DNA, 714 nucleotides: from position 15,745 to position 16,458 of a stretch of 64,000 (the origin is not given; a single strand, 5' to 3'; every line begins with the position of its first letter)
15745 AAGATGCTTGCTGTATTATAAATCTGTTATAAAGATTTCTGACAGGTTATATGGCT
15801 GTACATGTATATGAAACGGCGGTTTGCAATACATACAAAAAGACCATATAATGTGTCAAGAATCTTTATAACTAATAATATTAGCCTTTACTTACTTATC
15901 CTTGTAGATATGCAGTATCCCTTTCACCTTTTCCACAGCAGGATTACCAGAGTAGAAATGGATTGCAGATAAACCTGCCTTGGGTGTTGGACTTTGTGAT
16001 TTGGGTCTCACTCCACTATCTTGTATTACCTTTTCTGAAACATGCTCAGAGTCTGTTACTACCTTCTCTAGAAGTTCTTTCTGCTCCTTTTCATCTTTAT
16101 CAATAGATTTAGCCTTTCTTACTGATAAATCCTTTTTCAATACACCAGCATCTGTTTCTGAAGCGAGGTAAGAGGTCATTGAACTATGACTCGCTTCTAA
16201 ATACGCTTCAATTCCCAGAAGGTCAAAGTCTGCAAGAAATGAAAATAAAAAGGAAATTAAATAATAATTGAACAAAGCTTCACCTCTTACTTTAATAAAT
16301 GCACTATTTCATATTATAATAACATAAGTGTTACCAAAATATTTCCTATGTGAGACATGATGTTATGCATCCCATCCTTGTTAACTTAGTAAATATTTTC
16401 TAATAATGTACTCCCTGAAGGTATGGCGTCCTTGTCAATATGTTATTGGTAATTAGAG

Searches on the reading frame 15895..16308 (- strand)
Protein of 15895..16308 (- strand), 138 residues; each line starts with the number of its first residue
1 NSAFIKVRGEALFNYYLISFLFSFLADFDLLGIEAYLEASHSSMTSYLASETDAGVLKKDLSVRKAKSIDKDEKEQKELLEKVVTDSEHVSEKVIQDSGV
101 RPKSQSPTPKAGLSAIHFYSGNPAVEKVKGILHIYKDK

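Call 34: search_protein_families(library=pfam, max_evalue=0.01, proteins=[window:15895-16308:-])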
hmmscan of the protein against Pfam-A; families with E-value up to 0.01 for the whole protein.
seq(138 aa): 1 family
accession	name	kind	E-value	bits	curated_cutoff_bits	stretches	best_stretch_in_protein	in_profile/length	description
PF15310.11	VAD1-2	-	0.0091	16.5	26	0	38-116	28-106/249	Vitamin A-deficiency (VAD) rat model signalling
